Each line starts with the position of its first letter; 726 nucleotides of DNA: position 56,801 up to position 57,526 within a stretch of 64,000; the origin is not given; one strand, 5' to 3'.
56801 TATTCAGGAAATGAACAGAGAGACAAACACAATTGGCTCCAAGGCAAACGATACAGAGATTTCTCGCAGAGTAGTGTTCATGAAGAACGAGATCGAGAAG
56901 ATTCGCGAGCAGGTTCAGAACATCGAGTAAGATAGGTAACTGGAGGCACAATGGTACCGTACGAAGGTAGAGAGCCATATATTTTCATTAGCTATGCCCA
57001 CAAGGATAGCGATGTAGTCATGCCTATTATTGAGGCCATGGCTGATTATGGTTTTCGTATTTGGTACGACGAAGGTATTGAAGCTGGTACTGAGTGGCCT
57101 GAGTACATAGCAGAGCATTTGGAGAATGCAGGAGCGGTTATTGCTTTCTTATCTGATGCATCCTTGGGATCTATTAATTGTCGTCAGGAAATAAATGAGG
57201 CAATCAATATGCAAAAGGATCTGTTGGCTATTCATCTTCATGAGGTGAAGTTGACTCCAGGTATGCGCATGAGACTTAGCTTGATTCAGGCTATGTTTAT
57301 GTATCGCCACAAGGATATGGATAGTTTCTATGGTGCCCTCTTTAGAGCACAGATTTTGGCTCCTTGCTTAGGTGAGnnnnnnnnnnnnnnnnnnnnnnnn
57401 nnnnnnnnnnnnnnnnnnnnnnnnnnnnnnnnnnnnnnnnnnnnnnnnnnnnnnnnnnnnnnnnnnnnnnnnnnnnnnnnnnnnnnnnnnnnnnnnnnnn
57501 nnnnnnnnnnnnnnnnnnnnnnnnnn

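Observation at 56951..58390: Cytoplasmic TIR-LRR protein inserted into the conserved yloC-remA operon: candidate receptor-like immune protein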

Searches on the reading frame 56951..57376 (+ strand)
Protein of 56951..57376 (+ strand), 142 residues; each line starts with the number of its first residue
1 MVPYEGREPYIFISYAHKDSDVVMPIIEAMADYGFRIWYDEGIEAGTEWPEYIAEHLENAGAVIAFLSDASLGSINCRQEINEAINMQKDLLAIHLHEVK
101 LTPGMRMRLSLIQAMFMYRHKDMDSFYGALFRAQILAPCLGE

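Call 53: search_solved_structures(query=A4, max_evalue=1, show_alignments=4)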
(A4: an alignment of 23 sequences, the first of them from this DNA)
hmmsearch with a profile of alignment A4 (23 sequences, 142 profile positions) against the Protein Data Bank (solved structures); distinct sequences matched with E-value up to 1: 43.
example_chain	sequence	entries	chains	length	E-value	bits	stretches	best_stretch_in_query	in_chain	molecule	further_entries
9mud_K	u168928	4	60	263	1.3e-07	35.3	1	10-89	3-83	Cat1 (CRISPR associated TIR 1) pentagonal filament | Cat1 (CRISPR associated TIR 1) pentagonal filament assembly | Cat1 (CRISPR-associated TIR 1)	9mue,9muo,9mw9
7uxr_A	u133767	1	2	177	5.2e-07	33.4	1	8-89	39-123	TIR domain protein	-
7ylf_A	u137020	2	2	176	1.3e-05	28.9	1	11-98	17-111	Toll-like receptor 15 | Toll-like receptor 2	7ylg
7uwg_A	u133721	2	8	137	6.3e-05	26.7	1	11-81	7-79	Molecular chaperone Tir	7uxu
8g83_A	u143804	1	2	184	7.5e-05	26.4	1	9-81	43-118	NAD(+) hydrolase AbTIR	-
4lzp_B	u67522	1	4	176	0.0012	22.5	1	5-80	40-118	Putative uncharacterized protein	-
9uv0_A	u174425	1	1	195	0.0021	21.7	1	45-118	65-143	Putative cyclic ADP-D-ribose synthase ThsB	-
4c7m_A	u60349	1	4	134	0.0026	21.4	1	11-80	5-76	Toll/interleukin-1 receptor domain-containing protein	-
8p2l_A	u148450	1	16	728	0.0037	20.9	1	6-96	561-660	NAD(+) hydrolase SARM1,NAD(+) hydrolase tir-1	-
1fyv_A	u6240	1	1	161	0.0052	20.5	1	10-86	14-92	TOLL-LIKE RECEPTOR 1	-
7nuw_A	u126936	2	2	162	0.0052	20.4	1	10-86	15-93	Toll-like receptor 1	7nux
7nt7_A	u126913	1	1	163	0.0053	20.4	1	10-86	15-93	Toll-like receptor 1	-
8p2m_A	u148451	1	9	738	0.0059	20.3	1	9-96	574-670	NAD(+) hydrolase tir-1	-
7xoz_B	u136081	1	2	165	0.007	20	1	11-89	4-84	ADP-ribosyl cyclase/cyclic ADP-ribose hydrolase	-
3h16_A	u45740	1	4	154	0.0076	19.9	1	11-80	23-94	TIR protein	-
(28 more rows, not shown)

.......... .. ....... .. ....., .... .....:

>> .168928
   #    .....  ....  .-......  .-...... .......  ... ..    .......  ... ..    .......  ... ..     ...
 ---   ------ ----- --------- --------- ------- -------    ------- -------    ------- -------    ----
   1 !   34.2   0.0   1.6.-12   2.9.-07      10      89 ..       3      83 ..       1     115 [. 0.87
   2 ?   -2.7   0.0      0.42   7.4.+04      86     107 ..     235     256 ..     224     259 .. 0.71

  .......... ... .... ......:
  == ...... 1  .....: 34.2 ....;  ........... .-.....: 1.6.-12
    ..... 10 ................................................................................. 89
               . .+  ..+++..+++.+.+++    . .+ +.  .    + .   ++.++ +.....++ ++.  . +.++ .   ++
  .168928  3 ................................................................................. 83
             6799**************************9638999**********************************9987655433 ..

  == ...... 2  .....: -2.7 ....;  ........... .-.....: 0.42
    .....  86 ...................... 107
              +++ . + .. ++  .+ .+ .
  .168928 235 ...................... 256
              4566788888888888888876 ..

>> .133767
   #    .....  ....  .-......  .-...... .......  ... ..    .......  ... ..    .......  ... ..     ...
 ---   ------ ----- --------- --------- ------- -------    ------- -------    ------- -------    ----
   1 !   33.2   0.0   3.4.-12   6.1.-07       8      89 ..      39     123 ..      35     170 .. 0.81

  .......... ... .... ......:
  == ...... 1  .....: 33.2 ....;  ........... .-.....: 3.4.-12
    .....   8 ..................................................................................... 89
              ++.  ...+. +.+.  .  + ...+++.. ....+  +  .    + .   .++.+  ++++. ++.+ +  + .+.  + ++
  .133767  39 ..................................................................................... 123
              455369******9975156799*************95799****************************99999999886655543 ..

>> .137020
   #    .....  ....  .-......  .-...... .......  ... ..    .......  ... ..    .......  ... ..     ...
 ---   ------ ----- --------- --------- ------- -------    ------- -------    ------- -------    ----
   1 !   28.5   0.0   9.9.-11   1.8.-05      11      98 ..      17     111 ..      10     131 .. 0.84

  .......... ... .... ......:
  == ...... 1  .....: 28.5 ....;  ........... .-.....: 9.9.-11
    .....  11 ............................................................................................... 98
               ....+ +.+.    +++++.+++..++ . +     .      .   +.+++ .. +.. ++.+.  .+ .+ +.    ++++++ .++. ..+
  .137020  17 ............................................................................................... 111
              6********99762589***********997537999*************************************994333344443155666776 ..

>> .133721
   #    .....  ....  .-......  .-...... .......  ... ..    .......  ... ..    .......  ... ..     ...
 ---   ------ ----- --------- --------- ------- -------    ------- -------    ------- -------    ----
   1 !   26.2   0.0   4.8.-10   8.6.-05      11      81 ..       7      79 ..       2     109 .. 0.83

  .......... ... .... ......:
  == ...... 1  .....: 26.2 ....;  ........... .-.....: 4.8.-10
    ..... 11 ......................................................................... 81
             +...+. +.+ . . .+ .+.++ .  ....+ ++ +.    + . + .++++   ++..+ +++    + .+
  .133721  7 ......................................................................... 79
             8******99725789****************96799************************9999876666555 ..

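Call 62: predict_structure(alignment_id=A4)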
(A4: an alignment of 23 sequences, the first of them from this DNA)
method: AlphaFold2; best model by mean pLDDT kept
length: 142 residues; sequences in the alignment: 23
mean_pLDDT: 92.3   pTM: 0.88
mean pLDDT of the five models: 92.3, 90.8, 89.8, 89.5, 89.0
residues with pLDDT >= 90: 118; 70-90: 16; 50-70: 6; < 50: 2
segments of 3 or more residues with pLDDT < 50: none
pLDDT, mean of each block of 10 residues (from residue 1): 90 96 97 95 62 92 98 93 95 96 91 95 98 97 73
secondary structure, 60 per line:
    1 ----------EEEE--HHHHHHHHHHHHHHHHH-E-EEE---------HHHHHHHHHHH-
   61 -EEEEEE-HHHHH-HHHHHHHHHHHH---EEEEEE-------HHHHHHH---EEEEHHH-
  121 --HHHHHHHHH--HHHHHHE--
elements in order: E11-14 H17-33 E37-39 H49-59 E62-67 H69-73 H75-86 E90-95 H103-109 E113-116 H123-131 H134-139

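Call 67: fold_search(model_id=the predicted structure, library=pdb)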
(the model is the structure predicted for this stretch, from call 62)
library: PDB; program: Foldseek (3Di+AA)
matches with E <= 10: 1600; with E <= 0.001: 102
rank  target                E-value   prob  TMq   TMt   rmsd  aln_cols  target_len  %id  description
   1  8spo_I                2.1e-06  1.00  0.78  0.32   3.0       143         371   15  Tetramerized activation of MapSPARTA bound with NAD+ (released 2023-08-23)
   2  8qlp_E                4.2e-06  1.00  0.70  0.26   3.4       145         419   17  CryoEM structure of the RNA/DNA bound SPARTA (BabAgo/TIR-APAZ) tetrameric complex (released 2024-01-31)
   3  8qlp_M                4.8e-06  1.00  0.72  0.27   3.5       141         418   16  CryoEM structure of the RNA/DNA bound SPARTA (BabAgo/TIR-APAZ) tetrameric complex (released 2024-01-31)
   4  4c6r_A                1.2e-05  1.00  0.67  0.60   5.4       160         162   13  Crystal structure of the TIR domain from the Arabidopsis Thaliana disease resistance protein RPS4 (released 2014-05-28)
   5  8isy_B                1.6e-05  1.00  0.78  0.27   3.0       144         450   17  Cryo-EM structure of free-state Crt-SPARTA (released 2023-10-18)
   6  8i87_C                1.7e-05  1.00  0.78  0.29   2.9       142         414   15  Cryo-EM structure of TIR-APAZ/Ago-gRNA-DNA complex (released 2023-07-19)
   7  7ylf                  1.7e-05  1.00  0.68  0.68   3.8       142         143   22  Crystal structure of the chicken Toll-like receptor 15 TIR domain (2-mercaptoethanol adduct) (released 2023-05-31)
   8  7djt_A                1.8e-05  1.00  0.66  0.18   4.4       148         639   19  Human SARM1 inhibitory state bounded with inhibitor dHNN (released 2021-05-19)
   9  7ylg                  2.0e-05  1.00  0.66  0.66   3.8       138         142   21  Crystal structure of the chicken Toll-like receptor 15 TIR domain (glutathione adduct) (released 2023-05-31)
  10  9mw2_A                2.2e-05  1.00  0.71  0.76   3.2       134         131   20  Structure of SARM1 TIR domain bound to G6831 (released 2026-02-04)
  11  4w8g                  2.3e-05  1.00  0.70  0.79   2.7       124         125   17  Crystal structure of the TIR domain of the Toll-related Receptor TRR-2 from the lower metazoan Hydra magnipapillata (cry (released 2015-09-09)
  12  4lzp_D                2.6e-05  1.00  0.59  0.63   4.6       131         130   23  Structure of the TIR domain of the immunosuppressor BtpA from Brucella (released 2013-11-06)
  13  8i87_A                3.0e-05  1.00  0.68  0.26   3.7       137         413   14  Cryo-EM structure of TIR-APAZ/Ago-gRNA-DNA complex (released 2023-07-19)
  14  7beq                  3.2e-05  1.00  0.71  0.73   3.2       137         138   20  MicroED structure of the MyD88 TIR domain higher-order assembly (released 2021-03-10)
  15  8oz6_A                3.2e-05  1.00  0.70  0.27   3.1       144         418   14  cryoEM structure of SPARTA complex ligand-free (released 2023-08-16)
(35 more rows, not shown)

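Call 81: search_protein_representatives(alignment_id=A4)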
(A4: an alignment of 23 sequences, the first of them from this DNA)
Query: 23 sequences, 142 profile positions. Proteins with E-value up to 0.001 (for the whole library): 80462; up to 1e-10: 13617; up to 1e-30: 3222. The best 150 are listed.
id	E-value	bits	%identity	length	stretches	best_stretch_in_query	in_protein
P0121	7.7e-105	363.6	-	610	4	2-128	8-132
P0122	2.1e-94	329.7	-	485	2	2-140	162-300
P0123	4.9e-94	328.5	-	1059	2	2-141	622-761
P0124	4.3e-93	325.5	-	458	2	2-140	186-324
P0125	8.9e-93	324.4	-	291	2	2-140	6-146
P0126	1.7e-92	323.6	-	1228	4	4-126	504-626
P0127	4.7e-92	322.1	-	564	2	2-140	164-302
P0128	8.7e-92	321.2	-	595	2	2-140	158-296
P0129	1.8e-91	320.2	-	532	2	2-141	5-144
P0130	2.4e-91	319.8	-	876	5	3-128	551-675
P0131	3.5e-90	316.0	-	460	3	2-122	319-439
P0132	1.7e-86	304.1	-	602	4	2-132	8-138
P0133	2.2e-86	303.7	-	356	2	6-140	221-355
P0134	5.9e-86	302.3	-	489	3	3-122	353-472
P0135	2.2e-83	294.0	-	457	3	2-141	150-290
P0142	1.0e-75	269.2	-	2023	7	11-124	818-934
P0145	5.1e-74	263.6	-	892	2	2-141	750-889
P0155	2.3e-65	235.6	-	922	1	2-141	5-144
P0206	1.7e-59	216.5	-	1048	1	1-141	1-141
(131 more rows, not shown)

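Call 82: search_protein_families(library=pfam, proteins=[P0121, P0142, P0123, P0126, P0130, P0145, P0155, P0206], max_evalue=0.00001)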
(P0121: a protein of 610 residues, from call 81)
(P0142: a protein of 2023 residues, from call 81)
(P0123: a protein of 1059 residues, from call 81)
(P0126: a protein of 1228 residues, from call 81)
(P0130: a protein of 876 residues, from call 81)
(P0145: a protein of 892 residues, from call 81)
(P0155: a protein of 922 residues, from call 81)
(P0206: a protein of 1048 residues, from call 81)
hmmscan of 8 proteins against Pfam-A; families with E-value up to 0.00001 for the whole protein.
P0121 (610 aa): 3 families
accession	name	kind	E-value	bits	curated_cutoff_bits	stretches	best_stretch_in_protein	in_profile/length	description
PF13676.11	TIR_2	-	1.7e-61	206.5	28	4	17-110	1-101/122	TIR domain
PF08937.16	ThsB_TIR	-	1.2e-24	87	21.2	0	514-565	47-98/100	Thoeris protein ThsB, TIR-like domain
PF01582.25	TIR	-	7.7e-15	55.6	21.3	0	205-270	22-85/179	TIR domain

P0142 (2023 aa): 17 families
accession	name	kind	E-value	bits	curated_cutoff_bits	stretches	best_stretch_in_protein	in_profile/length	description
PF13676.11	TIR_2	-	5.7e-175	572.9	28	7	1267-1385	1-119/122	TIR domain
PF01582.25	TIR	-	7.1e-55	186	21.3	5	819-893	5-80/179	TIR domain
PF08937.16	ThsB_TIR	-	6.9e-25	87.8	21.2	0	1036-1118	1-92/100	Thoeris protein ThsB, TIR-like domain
PF23414.1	Beta-prop_EML_2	-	1.9e-15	57.4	90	1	1853-1988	32-155/266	Echinoderm microtubule-associated protein second beta-propeller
PF25174.1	Beta-prop_THOC3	-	4.7e-11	42.7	305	1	1758-1982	27-238/272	THOC3 beta-propeller domain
PF00400.38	WD40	-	9.7e-11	42.2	27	1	1906-1934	10-38/39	WD domain, G-beta repeat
PF05014.21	Nuc_deoxyrib_tr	-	2.1e-09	38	28.8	0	425-503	12-97/117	Nucleoside 2-deoxyribosyltransferase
PF24796.1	WDR55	-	6.2e-09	35.7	200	0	1733-1859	5-137/296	WDR55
PF24817.1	WD40_WDHD1_1st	-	2.5e-08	33.9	109.9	0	1905-1977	220-286/291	WDHD1 first WD40 domain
PF24807.1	WD40_CDC20-Fz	-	5.4e-08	32.9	200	0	1832-1939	67-167/292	CDC20/Fizzy WD40 domain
PF24814.1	WD40_Prp19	-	8.6e-08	32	320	1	1746-2002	18-263/281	Prp19 WD40 domain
PF25168.1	Beta-prop_WDR36-Utp21_2nd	-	3.1e-07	30.5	84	0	1904-1979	237-304/335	WDR36/Utp21 second beta-propeller domain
PF10137.14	CAP12-PCTIR_TIR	-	9e-07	29.4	24.7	0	421-478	4-62/119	CAP12/Pycsar effector protein, TIR domain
PF23756.1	Beta-prop_HPS5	-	1.3e-06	28.3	34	1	1862-1995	21-147/328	HPS5 beta propeller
PF25173.1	Beta-prop_WDR3_1st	-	1.6e-06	28.4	154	0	1905-1982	27-96/184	WDR3 first beta-propeller domain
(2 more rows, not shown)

P0123 (1059 aa): 5 families
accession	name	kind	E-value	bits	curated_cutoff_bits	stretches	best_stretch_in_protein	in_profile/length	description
PF08238.18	Sel1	-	4.4e-74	242.7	30.7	5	318-354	1-36/36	Sel1 repeat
PF13676.11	TIR_2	-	1.8e-31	109.6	28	2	632-749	2-121/122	TIR domain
PF23310.1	TPR_27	-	1.9e-12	47.3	27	0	520-565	26-70/110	Plant tetratrico peptide repeats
PF08937.16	ThsB_TIR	-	1.4e-09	38.7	21.2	0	632-718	1-97/100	Thoeris protein ThsB, TIR-like domain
PF01582.25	TIR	-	1.3e-08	35.3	21.3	0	15-94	4-86/179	TIR domain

P0126 (1228 aa): 5 families
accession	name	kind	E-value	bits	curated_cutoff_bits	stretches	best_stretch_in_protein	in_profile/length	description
PF13676.11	TIR_2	-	1.9e-60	203.1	28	4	29-131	1-107/122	TIR domain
PF16640.11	Big_3_5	-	2.9e-21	76.3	35.5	0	753-837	4-87/88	Bacterial Ig-like domain (group 3)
PF01582.25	TIR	-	7e-12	45.9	21.3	0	512-581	2-77/179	TIR domain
PF13620.12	CarboxypepD_reg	-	7.9e-11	42.6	32.3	0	863-918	5-60/82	Carboxypeptidase regulatory-like domain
PF08937.16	ThsB_TIR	-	4e-08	34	21.2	0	547-599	46-98/100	Thoeris protein ThsB, TIR-like domain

P0130 (876 aa): 4 families
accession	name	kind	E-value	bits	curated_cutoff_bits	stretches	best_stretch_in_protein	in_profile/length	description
PF13676.11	TIR_2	-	4.8e-91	301.9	28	5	304-413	1-111/122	TIR domain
PF01582.25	TIR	-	1e-25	91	21.3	1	157-234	2-81/179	TIR domain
PF08937.16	ThsB_TIR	-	1.3e-22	80.4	21.2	0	737-824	1-98/100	Thoeris protein ThsB, TIR-like domain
PF10137.14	CAP12-PCTIR_TIR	-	3.6e-08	33.9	24.7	0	159-219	2-62/119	CAP12/Pycsar effector protein, TIR domain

P0145 (892 aa): 5 families
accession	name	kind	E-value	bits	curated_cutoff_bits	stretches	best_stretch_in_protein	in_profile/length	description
PF01580.24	FtsK_SpoIIIE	-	1.8e-54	185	24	1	352-538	6-220/221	FtsK/SpoIIIE family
PF09397.16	FtsK_gamma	-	1.6e-45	153.1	30.6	2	635-694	3-62/63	Ftsk gamma domain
PF13676.11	TIR_2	-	1.6e-40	138.8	28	2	759-866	1-109/122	TIR domain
PF17854.6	FtsK_alpha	-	2.3e-28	98.8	22.9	1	240-339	1-100/101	FtsK alpha domain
PF01582.25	TIR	-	2.1e-09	37.9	21.3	0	770-837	17-85/179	TIR domain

P0155 (922 aa): 4 families
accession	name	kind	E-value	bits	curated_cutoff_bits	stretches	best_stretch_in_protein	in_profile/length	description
PF08238.18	Sel1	-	1.1e-72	238.3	30.7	6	213-248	1-36/36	Sel1 repeat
PF13676.11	TIR_2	-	4.7e-21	76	28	1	14-118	1-106/122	TIR domain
PF23310.1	TPR_27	-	9.9e-07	28.8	27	0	190-253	38-101/110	Plant tetratrico peptide repeats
PF12895.13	ANAPC3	-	5.8e-06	26.9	27.2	0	330-402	11-81/82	Anaphase-promoting complex, cyclosome, subunit 3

P0206 (1048 aa): 7 families
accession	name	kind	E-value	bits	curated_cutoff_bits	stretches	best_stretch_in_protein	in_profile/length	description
PF01580.24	FtsK_SpoIIIE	-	1.1e-95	319.7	24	2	697-888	2-220/221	FtsK/SpoIIIE family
PF09397.16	FtsK_gamma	-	9.4e-22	76.9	30.6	1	974-1033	3-62/63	Ftsk gamma domain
PF17854.6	FtsK_alpha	-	4.9e-21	75.3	22.9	2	194-277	16-99/101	FtsK alpha domain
PF13676.11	TIR_2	-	1.4e-18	68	28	1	11-97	1-92/122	TIR domain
PF13401.12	AAA_22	-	5.9e-09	36.8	27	0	330-476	7-123/130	AAA domain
PF13245.12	AAA_19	-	9.7e-07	29.5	25.1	0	736-856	14-104/134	AAA domain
PF00004.35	AAA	-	1.7e-06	28.9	21.2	0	737-888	2-112/131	ATPase family associated with various cellular activities (AAA)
